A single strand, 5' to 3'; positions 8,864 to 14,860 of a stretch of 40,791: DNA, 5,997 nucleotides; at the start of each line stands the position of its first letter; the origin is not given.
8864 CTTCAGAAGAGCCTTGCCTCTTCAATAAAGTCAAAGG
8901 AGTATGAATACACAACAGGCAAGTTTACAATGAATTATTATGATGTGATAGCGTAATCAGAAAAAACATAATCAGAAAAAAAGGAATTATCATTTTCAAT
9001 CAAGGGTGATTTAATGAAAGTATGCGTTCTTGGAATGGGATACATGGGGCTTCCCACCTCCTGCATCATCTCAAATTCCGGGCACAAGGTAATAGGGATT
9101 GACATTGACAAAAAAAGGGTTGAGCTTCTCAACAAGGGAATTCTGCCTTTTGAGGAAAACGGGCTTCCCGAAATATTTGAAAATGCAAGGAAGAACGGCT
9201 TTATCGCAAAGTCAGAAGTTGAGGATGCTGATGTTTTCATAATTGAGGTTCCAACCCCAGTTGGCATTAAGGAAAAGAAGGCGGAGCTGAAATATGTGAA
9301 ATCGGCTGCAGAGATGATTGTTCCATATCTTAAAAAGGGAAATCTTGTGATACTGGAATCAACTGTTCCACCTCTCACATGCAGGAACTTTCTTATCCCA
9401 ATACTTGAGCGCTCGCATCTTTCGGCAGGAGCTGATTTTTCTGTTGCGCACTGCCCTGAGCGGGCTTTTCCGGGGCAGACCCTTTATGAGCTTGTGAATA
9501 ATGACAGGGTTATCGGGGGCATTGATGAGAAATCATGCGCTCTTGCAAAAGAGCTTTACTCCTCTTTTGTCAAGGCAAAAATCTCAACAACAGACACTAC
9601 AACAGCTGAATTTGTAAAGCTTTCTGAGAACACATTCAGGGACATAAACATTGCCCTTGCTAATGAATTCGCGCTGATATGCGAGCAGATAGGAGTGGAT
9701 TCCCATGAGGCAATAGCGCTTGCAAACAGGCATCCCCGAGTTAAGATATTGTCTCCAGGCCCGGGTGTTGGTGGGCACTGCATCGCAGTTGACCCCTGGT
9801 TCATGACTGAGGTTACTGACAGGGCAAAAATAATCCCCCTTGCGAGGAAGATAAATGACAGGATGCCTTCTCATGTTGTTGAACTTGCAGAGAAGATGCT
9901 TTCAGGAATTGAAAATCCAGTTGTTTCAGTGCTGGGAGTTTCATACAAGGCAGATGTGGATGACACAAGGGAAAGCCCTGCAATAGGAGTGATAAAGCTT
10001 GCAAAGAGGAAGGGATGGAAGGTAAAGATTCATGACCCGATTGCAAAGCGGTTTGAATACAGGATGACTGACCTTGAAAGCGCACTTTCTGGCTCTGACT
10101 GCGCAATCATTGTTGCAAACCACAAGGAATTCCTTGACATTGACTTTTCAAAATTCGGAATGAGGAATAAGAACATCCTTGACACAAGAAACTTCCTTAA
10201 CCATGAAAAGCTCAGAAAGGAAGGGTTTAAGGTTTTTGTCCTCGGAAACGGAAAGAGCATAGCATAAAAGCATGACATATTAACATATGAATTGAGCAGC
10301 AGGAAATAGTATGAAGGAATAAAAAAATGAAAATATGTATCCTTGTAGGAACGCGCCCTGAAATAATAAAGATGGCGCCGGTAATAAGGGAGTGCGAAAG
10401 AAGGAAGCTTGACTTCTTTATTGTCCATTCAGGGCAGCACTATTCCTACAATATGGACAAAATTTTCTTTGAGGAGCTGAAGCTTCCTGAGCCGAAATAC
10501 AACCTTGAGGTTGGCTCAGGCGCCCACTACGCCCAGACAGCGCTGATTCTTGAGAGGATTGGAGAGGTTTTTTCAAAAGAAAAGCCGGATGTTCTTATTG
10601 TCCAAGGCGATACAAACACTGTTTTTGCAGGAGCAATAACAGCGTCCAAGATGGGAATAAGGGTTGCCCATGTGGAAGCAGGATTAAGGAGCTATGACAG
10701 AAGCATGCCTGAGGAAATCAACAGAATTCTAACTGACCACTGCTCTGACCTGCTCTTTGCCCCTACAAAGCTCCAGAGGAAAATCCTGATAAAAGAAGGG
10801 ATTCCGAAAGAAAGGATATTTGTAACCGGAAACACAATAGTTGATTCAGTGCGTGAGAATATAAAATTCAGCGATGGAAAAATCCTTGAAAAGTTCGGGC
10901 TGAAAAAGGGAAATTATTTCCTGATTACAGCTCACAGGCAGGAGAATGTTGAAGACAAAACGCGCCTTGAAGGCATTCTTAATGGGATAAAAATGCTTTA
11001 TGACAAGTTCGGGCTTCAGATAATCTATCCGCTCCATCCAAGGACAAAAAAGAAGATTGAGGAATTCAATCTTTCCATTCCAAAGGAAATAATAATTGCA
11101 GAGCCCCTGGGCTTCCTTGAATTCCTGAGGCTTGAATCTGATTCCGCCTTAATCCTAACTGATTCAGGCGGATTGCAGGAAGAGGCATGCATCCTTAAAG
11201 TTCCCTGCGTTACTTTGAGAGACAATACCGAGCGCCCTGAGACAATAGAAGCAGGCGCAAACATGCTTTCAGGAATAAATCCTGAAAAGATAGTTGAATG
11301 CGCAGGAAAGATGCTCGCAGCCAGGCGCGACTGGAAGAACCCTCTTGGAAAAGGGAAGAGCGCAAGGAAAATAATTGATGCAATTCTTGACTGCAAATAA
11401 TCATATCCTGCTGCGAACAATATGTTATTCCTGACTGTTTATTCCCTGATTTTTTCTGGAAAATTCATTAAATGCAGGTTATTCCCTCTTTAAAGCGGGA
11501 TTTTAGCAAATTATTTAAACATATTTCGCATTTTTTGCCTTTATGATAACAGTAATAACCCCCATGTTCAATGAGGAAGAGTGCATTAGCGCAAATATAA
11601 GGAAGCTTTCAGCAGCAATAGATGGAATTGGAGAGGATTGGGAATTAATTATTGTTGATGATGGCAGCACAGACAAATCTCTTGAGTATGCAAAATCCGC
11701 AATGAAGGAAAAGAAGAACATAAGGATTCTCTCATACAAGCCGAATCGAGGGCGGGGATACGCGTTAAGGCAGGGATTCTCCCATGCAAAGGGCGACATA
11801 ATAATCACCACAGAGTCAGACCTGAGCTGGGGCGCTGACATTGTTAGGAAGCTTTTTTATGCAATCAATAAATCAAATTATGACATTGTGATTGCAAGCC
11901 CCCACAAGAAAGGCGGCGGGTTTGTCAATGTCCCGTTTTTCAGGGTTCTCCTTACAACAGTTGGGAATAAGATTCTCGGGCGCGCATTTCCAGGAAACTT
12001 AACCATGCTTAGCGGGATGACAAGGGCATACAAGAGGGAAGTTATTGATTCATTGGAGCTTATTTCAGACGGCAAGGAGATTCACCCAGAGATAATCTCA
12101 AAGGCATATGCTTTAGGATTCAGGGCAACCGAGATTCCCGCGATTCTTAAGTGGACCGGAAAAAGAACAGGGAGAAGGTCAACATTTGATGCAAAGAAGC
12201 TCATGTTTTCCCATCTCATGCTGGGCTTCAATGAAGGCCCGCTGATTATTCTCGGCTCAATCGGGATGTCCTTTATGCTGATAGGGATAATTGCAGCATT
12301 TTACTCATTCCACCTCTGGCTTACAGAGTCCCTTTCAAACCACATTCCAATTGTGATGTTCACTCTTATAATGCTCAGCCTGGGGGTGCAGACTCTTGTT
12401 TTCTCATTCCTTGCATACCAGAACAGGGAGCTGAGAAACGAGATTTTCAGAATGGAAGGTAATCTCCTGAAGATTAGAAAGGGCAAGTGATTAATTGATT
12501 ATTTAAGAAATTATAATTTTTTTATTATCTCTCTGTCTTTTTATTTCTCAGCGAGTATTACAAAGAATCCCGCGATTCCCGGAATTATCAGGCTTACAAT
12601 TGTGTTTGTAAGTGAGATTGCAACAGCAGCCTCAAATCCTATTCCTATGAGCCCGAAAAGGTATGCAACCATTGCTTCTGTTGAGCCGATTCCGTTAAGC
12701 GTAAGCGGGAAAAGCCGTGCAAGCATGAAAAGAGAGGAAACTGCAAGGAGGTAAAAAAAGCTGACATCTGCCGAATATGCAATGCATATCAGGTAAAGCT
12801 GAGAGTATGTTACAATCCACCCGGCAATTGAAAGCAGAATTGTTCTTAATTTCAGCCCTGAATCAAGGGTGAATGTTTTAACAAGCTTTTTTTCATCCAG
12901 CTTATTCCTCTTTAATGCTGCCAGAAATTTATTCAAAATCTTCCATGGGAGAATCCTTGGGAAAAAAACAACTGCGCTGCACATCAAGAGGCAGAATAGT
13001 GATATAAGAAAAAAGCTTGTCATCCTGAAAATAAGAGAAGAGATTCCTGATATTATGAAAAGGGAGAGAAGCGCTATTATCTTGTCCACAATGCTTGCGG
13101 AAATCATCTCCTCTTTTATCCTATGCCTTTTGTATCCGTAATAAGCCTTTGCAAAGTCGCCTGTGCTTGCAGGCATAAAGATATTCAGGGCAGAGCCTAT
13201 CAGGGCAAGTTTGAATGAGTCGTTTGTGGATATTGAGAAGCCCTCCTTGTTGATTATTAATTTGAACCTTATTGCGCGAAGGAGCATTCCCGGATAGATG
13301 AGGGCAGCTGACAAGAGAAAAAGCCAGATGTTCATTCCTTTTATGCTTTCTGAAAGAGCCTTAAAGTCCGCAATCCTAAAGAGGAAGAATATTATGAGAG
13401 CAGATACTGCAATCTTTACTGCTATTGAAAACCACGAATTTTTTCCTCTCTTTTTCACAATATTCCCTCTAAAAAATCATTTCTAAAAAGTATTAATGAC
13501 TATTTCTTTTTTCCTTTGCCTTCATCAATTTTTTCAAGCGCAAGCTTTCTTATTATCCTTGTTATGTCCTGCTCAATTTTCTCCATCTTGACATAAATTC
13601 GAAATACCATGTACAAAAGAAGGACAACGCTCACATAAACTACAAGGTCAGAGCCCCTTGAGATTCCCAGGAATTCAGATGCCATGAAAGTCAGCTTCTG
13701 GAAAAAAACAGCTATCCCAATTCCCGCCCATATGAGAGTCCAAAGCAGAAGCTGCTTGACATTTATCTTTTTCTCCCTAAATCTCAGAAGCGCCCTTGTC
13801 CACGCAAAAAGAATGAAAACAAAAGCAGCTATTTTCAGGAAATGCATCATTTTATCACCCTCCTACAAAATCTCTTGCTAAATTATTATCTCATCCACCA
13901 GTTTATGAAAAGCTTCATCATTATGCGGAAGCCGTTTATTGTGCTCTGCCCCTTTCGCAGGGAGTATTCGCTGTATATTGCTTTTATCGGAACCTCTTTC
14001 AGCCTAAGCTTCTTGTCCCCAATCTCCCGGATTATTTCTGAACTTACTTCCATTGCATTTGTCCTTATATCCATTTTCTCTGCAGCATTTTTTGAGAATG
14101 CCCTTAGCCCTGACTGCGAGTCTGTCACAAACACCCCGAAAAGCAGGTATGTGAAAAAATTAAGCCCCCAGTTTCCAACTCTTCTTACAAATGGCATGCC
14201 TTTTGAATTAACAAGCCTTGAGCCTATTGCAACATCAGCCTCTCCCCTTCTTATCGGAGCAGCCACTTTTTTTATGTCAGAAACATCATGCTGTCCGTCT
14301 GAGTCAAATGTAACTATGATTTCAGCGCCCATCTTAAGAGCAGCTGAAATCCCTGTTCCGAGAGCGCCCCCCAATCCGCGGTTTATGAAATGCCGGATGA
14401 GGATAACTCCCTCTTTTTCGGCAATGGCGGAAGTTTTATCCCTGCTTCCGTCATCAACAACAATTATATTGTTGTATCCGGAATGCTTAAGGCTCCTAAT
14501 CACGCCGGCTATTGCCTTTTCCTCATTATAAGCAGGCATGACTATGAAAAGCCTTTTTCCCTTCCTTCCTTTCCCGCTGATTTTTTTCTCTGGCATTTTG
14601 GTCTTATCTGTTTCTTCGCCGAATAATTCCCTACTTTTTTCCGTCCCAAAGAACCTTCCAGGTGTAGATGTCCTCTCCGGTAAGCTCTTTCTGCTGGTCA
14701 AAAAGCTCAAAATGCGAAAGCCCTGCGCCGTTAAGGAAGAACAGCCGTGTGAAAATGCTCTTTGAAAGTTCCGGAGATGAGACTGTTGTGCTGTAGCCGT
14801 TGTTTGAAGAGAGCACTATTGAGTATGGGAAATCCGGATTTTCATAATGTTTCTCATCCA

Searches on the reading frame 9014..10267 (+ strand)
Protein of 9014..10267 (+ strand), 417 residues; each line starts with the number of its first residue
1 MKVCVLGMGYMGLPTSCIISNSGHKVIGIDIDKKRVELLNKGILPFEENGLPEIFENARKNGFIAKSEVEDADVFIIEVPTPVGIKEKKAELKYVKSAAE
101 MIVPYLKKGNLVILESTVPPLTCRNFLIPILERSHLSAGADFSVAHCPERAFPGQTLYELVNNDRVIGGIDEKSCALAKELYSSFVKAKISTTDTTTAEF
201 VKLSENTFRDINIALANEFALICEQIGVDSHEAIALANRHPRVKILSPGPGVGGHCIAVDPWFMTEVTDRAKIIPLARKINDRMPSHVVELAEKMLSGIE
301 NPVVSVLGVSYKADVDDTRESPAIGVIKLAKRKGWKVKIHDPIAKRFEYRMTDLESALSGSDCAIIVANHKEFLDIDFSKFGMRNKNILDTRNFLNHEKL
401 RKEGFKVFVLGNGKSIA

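Call 6: search_protein_families(library=pfam, proteins=[window:9014-10267:+], max_evalue=0.01)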
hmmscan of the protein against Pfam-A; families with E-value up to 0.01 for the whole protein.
window:9014-10267:+ (417 aa): 6 families
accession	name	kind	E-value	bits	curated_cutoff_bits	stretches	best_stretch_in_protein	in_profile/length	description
PF03721.20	UDPG_MGDP_dh_N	-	3.3e-55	187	27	1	1-179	1-185/187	UDP-glucose/GDP-mannose dehydrogenase family, NAD binding domain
PF00984.24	UDPG_MGDP_dh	-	1.8e-24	86.1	25.4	1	197-282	2-93/94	UDP-glucose/GDP-mannose dehydrogenase family, central domain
PF03720.21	UDPG_MGDP_dh_C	-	3e-23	82.6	30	1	306-396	2-102/103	UDP-glucose/GDP-mannose dehydrogenase family, UDP binding domain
PF03446.21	NAD_binding_2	-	6.2e-05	23.5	21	1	2-122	1-99/161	NAD binding domain of 6-phosphogluconate dehydrogenase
PF02254.24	TrkA_N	-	0.0001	23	23.8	1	3-79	1-70/116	TrkA-N domain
PF02737.24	3HCDH_N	-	0.0084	16.5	22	0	2-42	1-41/180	3-hydroxyacyl-CoA dehydrogenase, NAD binding domain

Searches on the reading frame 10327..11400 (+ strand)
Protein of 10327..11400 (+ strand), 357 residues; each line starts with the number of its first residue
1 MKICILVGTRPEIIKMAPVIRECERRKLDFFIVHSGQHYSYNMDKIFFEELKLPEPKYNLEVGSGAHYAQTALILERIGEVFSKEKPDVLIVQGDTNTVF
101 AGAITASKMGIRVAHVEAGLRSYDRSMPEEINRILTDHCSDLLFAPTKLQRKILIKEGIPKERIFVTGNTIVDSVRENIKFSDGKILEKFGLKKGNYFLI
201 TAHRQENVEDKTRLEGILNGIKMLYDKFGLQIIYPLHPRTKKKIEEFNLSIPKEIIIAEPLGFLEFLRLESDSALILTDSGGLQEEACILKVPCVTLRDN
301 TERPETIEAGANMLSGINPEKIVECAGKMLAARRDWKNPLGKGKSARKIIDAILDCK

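Call 6: search_protein_families(library=pfam, proteins=[window:10327-11400:+], max_evalue=0.01)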
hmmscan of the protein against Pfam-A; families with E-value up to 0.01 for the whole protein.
window:10327-11400:+ (357 aa): 3 families
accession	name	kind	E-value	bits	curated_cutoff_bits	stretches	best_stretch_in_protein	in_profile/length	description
PF02350.25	Epimerase_2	-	4.1e-113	378.2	30.6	1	22-353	2-346/347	UDP-N-acetylglucosamine 2-epimerase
PF13579.12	Glyco_trans_4_4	-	0.00088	20.1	29.7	1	75-169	60-157/158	Glycosyl transferase 4-like domain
PF13439.12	Glyco_transf_4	-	0.0011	19.5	28.5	1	71-171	57-166/170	Glycosyltransferase Family 4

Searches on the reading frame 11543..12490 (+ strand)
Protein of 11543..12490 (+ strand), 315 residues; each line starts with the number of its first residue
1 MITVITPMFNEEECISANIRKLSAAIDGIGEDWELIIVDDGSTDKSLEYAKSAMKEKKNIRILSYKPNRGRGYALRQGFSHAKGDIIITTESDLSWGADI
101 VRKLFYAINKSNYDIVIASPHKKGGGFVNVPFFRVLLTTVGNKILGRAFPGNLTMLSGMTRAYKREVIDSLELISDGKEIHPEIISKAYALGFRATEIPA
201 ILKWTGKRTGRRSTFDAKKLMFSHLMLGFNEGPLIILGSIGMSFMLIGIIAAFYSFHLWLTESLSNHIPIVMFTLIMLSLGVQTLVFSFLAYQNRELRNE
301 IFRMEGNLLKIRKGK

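Call 6: search_protein_families(library=pfam, proteins=[window:11543-12490:+], max_evalue=0.01)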
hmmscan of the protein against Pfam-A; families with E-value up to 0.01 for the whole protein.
window:11543-12490:+ (315 aa): 3 families
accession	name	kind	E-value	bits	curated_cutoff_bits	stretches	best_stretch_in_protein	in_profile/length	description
PF00535.33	Glycos_transf_2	-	1.1e-29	104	23.3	1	3-170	1-166/168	Glycosyl transferase family 2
PF10111.15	Glyco_tranf_2_2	-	5.7e-07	29.7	27.3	1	3-108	1-106/276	Glycosyltransferase like family 2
PF13506.12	Glyco_transf_21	-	0.007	16.3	21.7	1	73-171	20-117/174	Glycosyl transferase family 21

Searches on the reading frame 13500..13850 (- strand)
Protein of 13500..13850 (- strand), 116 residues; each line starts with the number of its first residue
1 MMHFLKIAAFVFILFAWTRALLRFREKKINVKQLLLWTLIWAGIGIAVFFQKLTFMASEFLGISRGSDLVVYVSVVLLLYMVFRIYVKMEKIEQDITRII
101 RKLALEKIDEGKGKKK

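Call 6: search_protein_families(library=pfam, proteins=[window:13500-13850:-], max_evalue=0.01)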
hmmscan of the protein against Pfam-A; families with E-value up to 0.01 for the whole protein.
window:13500-13850:- (116 aa): 1 family
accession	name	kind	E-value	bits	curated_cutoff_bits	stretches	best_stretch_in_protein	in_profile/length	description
PF10066.14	DUF2304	-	4.4e-20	72.3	25.5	1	5-107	2-104/106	Uncharacterized conserved protein (DUF2304)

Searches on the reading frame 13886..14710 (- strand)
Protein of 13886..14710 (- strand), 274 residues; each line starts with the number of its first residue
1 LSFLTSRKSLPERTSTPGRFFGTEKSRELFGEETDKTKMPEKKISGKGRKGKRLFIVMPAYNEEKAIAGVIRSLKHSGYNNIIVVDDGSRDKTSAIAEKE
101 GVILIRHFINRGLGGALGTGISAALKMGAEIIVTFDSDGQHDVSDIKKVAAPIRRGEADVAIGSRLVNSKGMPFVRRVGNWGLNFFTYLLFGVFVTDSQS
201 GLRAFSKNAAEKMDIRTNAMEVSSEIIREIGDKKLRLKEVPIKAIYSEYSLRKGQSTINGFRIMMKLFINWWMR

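Call 6: search_protein_families(library=pfam, proteins=[window:13886-14710:-], max_evalue=0.01)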
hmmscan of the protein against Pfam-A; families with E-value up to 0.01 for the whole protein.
window:13886-14710:- (274 aa): 2 families
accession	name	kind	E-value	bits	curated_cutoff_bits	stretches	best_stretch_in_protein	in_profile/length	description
PF00535.33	Glycos_transf_2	-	2.8e-27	96.2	23.3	1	56-209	2-163/168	Glycosyl transferase family 2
PF13704.12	Glyco_tranf_2_4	-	0.004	18.1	27.5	1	62-106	2-46/98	Glycosyl transferase family 2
